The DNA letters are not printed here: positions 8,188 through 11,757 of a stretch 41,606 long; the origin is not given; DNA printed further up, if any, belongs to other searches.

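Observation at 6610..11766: Complete, compact type II-C CRISPR-Cas9 locus inserted among housekeeping genes of an AT-rich alphaproteobacterium-like genome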

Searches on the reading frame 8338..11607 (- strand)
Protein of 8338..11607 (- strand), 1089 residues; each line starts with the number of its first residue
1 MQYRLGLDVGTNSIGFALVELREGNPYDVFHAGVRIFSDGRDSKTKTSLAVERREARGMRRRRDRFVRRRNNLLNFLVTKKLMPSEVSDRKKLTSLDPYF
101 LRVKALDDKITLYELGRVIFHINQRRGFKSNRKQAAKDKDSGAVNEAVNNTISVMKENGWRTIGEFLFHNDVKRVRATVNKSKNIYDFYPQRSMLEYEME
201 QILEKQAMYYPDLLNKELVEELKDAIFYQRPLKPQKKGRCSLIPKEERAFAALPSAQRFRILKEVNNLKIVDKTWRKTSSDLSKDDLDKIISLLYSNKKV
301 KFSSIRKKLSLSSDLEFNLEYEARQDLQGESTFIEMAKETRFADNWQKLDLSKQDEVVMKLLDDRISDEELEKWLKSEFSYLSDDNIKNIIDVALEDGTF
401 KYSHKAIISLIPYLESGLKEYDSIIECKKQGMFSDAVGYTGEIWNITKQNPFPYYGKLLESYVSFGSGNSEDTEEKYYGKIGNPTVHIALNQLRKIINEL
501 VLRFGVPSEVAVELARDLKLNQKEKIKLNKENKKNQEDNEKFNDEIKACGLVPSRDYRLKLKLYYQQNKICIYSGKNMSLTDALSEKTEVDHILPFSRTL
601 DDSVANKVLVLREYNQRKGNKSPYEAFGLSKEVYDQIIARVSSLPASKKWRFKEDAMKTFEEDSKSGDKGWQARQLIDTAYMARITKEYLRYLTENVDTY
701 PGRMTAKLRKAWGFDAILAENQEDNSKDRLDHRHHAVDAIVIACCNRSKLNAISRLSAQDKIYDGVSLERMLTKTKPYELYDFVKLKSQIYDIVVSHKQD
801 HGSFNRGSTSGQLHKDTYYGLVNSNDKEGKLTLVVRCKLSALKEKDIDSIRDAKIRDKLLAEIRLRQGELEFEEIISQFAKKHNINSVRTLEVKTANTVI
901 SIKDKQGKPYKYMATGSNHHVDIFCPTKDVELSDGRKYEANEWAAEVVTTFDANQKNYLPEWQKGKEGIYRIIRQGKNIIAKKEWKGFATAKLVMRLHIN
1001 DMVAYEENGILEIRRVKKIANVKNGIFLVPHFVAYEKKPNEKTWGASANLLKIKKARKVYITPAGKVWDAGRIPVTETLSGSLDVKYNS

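Call 6: search_protein_families(library=pfam, proteins=[window:8338-11607:-])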
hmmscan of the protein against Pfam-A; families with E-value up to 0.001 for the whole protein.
window:8338-11607:- (1089 aa): 3 families
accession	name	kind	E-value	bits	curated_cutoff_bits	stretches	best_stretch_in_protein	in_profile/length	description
PF18541.7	RuvC_III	-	9.5e-22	78.3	26.2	1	669-762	4-124/179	RuvC endonuclease subdomain 3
PF13395.12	HNH_4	-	4.9e-20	71.7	22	1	571-624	1-54/54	HNH endonuclease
PF18470.6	Cas9_a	-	1.2e-10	41.8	26.9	1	235-410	5-191/221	Cas9 alpha-helical lobe domain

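Call 7: search_protein_families(library=ncbifam, proteins=[window:8338-11607:-])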
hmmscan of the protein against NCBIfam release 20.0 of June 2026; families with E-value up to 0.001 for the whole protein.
window:8338-11607:- (1089 aa): 3 families
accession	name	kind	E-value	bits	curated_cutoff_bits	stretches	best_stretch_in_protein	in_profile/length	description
TIGR01865.2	cas_Csn1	equivalog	9.4e-192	640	100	1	3-1066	1-1070/1070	type II CRISPR RNA-guided endonuclease Cas9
NF049971.1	CRISPR_Cas9d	exception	4.5e-41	141.4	375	1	239-954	287-920/986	type II CRISPR RNA-guided endonuclease Cas9d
NF040563.1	guided_IscB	equivalog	0.00013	21.2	175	0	556-639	180-255/314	RNA-guided endonuclease IscB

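Call 8: search_protein_families(library=padloc, proteins=[window:8338-11607:-])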
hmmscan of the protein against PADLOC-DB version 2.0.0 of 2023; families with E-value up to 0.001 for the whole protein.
window:8338-11607:- (1089 aa): 5 families
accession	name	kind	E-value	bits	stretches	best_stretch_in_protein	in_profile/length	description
PDLC01256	Cas9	-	7e-100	333.8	1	3-756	2-686/711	"CAS-II-A,CAS-II-B,CAS-II-C; effector__SPE"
PDLC00973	Cas9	-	4e-93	311.4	1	3-758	2-796/830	CRISPR subtype II RNA-guided endonuclease Cas9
PDLC01460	Cas9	-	1.6e-92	309.2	1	2-795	2-709/901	"CAS-II-A,CAS-II-B,CAS-II-C; effector__SPE"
PDLC00975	Cas9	-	7.5e-66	221.1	1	1-755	3-783/1120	Cas9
PDLC01580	Cas9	-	2.3e-23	80.3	2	296-745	567-985/1329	"CAS-II-A,CAS-II-B,CAS-II-C; effector__SPE"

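Call 11: search_solved_structures(query=window:8338-11607:-, max_evalue=0.001, show_alignments=2)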
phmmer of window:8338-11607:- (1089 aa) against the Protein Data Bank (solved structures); distinct sequences matched with E-value up to 0.001: 47.
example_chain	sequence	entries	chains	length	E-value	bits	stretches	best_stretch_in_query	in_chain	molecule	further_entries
21dz_A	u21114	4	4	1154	1.8e-68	234.7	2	479-759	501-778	CRISPR-associated endonuclease Cas9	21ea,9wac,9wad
9ar4_A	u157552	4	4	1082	2.1e-67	231.1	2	481-753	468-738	CRISPR-associated endonuclease Cas9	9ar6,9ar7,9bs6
8ja0_A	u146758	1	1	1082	6.4e-67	229.5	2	472-769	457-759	CRISPR-associated endonuclease Cas9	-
6kc8_A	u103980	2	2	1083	6.4e-67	229.5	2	472-769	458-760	CRISPR-associated endonuclease Cas9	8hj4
6jdq_A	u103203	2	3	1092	6.5e-67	229.5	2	472-769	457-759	CRISPR-associated endonuclease Cas9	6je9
6jdv_A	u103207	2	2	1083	1.6e-65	224.9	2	472-769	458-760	CRISPR-associated endonuclease Cas9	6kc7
8jtj_A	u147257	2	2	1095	1.4e-64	221.8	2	481-753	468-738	CRISPR-associated endonuclease Cas9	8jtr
6je4_A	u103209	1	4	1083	1.6e-64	221.6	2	472-769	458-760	CRISPR-associated endonuclease Cas9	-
6je3_A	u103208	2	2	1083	2.1e-64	221.2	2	472-770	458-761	CRISPR-associated endonuclease Cas9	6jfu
8uzb_A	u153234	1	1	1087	4.9e-64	220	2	481-753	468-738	CRISPR-associated endonuclease Cas9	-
8uza_A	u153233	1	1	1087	1.1e-63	218.9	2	481-753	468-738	CRISPR-associated endonuclease Cas9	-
8hnt_A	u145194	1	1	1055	9.4e-61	209.1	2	480-769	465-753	CRISPR-associated endonuclease Cas9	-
8hnw_A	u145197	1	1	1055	2.3e-59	204.5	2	480-769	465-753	CRISPR-associated endonuclease Cas9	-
8hnv_A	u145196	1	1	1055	2.3e-58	201.2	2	480-769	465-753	CRISPR-associated endonuclease Cas9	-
8x5v_A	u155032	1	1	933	1.2e-38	135.9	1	1-514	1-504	BlCas9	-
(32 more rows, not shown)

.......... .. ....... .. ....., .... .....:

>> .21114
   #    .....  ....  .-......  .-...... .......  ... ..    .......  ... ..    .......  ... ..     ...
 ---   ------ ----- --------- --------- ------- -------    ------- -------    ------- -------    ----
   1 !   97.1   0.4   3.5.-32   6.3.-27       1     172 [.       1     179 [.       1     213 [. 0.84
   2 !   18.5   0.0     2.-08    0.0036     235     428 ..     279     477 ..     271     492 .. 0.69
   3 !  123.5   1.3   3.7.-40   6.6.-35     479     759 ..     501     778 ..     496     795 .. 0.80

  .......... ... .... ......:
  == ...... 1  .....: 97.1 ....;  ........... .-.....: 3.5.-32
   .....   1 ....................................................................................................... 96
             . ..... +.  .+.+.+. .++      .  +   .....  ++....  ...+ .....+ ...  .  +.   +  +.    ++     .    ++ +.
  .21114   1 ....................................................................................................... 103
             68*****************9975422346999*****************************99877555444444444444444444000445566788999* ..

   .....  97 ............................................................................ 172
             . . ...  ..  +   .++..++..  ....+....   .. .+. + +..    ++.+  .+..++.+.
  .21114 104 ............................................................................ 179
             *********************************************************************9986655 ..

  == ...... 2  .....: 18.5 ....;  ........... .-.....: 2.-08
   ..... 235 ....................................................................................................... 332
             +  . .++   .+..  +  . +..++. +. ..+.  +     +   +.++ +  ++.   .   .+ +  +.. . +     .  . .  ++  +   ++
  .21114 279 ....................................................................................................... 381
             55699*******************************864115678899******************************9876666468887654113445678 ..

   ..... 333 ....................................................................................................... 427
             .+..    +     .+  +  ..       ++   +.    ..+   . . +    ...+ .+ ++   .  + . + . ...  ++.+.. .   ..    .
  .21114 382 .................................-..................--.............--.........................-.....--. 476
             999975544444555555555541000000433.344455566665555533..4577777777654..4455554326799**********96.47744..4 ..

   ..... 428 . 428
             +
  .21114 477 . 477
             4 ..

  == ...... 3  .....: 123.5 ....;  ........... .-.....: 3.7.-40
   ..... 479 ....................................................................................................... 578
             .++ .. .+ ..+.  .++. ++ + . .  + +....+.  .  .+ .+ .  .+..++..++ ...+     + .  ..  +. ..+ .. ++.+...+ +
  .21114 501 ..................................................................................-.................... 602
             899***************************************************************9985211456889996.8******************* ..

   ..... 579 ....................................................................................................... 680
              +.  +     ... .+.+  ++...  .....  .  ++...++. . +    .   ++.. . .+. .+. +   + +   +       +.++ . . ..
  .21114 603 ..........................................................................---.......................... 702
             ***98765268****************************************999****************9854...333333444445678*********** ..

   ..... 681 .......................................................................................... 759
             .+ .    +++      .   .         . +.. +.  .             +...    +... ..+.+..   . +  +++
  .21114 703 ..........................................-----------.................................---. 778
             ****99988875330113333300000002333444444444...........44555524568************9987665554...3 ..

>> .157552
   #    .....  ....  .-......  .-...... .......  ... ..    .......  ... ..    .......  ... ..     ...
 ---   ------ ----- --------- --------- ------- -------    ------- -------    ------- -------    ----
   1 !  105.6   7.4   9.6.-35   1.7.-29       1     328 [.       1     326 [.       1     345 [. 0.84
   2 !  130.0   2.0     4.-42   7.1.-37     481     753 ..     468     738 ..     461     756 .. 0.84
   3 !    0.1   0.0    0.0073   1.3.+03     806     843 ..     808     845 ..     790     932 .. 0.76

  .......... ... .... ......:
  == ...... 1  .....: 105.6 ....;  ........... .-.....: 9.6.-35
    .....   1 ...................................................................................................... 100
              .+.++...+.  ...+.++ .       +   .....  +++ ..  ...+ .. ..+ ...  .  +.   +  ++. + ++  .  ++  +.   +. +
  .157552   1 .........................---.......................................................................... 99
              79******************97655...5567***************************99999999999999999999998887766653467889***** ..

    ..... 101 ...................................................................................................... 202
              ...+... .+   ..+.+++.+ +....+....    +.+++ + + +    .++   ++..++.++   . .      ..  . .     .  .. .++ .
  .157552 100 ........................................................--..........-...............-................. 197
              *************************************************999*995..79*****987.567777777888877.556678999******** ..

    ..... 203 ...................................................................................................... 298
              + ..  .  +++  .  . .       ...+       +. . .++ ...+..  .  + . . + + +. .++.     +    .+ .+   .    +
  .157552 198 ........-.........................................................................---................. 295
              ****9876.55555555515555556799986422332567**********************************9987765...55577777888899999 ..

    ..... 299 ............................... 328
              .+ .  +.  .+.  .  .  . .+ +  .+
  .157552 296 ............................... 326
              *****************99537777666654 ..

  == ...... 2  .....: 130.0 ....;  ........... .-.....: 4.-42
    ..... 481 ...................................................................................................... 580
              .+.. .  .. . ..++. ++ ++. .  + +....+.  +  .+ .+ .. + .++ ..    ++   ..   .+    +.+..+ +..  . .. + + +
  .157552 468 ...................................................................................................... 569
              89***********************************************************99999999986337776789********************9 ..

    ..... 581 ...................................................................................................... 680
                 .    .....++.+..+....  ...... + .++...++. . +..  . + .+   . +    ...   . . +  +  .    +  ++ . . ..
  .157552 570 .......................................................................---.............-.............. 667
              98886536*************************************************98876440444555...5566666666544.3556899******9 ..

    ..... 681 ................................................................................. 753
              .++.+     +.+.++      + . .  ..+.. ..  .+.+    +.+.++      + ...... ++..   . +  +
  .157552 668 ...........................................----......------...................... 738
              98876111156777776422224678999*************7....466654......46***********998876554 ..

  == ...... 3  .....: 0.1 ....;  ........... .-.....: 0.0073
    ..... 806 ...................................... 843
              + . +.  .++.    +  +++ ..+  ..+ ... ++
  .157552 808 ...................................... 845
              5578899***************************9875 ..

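Call 12: find_homologous_proteins(query=window:8338-11607:-)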
Query window:8338-11607:- (1089 aa): 5385 proteins with E <= 0.001 among 8000 candidates; the best 120 are listed.
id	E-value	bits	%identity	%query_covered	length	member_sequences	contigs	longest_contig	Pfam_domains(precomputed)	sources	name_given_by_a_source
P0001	0.0e+0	1175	52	99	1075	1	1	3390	PF13395.13,PF18470.7,PF18541.8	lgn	-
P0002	0.0e+0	1174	52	99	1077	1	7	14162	PF13395.13,PF18470.7,PF18541.8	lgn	-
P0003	0.0e+0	1151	51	99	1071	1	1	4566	PF13395.13,PF18470.7,PF18541.8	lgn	-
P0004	0.0e+0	1141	51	99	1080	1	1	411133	PF13395.13,PF18470.7,PF18541.8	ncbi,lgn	-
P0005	0.0e+0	1129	51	99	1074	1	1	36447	PF13395.13,PF18470.7,PF18541.8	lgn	-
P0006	0.0e+0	1118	52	94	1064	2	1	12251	PF13395.13,PF18470.7,PF18541.8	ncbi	-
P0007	0.0e+0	1116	52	93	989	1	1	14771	PF13395.13,PF18470.7,PF18541.8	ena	-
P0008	0.0e+0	1051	50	99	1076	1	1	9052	PF13395.13,PF18470.7,PF18541.8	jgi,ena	-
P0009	0.0e+0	1033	48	100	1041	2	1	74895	PF13395.13,PF18470.7,PF18541.8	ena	-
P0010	0.0e+0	1030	48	99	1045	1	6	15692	PF13395.13,PF18470.7,PF18541.8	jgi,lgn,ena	-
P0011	0.0e+0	1028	48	99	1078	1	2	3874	PF13395.13,PF18470.7,PF18541.8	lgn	-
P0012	0.0e+0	1021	49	100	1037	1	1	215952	PF13395.13,PF18470.7,PF18541.8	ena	-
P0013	1.0e-290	985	49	91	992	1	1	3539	PF13395.13,PF18470.7,PF18541.8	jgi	jgi:CRISPR-associated endonuclease Csn1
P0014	4.3e-284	963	46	99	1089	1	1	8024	PF13395.13,PF18470.7,PF18541.8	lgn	-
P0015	2.2e-283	961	46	99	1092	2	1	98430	PF13395.13,PF18470.7,PF18541.8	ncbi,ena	-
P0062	4.8e-200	685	38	98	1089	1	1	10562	PF13395.13,PF18470.7,PF18541.8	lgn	-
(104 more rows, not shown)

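Call 19: find_related_loci(query=window:8338-11607:-, collection=genome_contigs, flank=6000)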
Query window:8338-11607:- (1089 aa) in genome_contigs; peptide patterns used: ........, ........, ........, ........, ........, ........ (x = any residue, [..] = any of these).
121 stretches matched a pattern, but none encodes a relative of the query by tblastn (E <= 1e-3).

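Call 22: find_encoding_contigs(protein=P0004, flank=7000, max_places=2)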
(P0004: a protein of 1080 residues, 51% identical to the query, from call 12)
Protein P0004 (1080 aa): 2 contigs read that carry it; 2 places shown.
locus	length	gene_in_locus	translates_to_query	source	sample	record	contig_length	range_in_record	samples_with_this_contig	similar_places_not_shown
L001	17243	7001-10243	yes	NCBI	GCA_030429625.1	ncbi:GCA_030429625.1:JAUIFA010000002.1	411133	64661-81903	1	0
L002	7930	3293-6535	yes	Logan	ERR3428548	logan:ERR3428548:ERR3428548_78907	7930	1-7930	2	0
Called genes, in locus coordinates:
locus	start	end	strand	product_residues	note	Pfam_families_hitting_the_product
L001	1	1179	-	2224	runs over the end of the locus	PF26363:Phospholipase-like, PF00353:HemolysinCabind (weak), PF17963:Big_9, PF17892:Cadherin_5, PF26745:SPM, PF00353:HemolysinCabind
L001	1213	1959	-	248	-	-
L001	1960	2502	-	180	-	PF26363:Phospholipase-like, PF11187:Mbeg1-like (weak)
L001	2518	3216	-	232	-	-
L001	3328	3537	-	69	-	-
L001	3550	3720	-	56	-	-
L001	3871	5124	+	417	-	PF01177:Asp_Glu_race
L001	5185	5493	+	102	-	-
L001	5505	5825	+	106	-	-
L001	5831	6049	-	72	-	-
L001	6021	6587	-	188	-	-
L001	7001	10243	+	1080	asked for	PF18470:Cas9_a (weak), PF13395:HNH_4, PF18541:RuvC_III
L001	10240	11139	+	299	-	PF01867:Cas_Cas1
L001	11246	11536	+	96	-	PF09827:CRISPR_Cas2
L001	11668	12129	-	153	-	-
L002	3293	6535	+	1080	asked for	PF18470:Cas9_a (weak), PF13395:HNH_4, PF18541:RuvC_III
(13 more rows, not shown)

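Call 23: find_encoding_contigs(protein=P0002, flank=7000, max_places=2)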
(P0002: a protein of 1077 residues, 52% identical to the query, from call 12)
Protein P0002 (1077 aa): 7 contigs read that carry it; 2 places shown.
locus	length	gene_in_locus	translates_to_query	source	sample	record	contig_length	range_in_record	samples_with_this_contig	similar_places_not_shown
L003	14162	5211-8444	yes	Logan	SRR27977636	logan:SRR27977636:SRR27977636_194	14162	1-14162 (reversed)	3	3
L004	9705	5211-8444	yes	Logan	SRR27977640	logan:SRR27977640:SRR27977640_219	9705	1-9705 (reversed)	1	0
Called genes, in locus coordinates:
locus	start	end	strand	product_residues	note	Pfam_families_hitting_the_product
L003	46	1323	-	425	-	PF08886:GshA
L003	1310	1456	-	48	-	-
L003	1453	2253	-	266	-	PF20260:PUA_4, PF04452:Methyltrans_RNA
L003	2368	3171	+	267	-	PF01040:UbiA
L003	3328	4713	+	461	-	PF00990:GGDEF, PF00563:EAL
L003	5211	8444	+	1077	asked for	PF18470:Cas9_a, PF13395:HNH_4, PF18541:RuvC_III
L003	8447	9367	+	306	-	PF01867:Cas_Cas1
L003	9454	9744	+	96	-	PF09827:CRISPR_Cas2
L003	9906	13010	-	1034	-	PF12951:PATR (weak)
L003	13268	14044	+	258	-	PF07963:N_methyl (weak)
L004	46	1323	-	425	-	PF08886:GshA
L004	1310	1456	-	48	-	-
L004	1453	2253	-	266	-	PF20260:PUA_4, PF04452:Methyltrans_RNA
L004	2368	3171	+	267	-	PF01040:UbiA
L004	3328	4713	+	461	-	PF00990:GGDEF, PF00563:EAL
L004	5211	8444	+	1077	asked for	PF18470:Cas9_a, PF13395:HNH_4, PF18541:RuvC_III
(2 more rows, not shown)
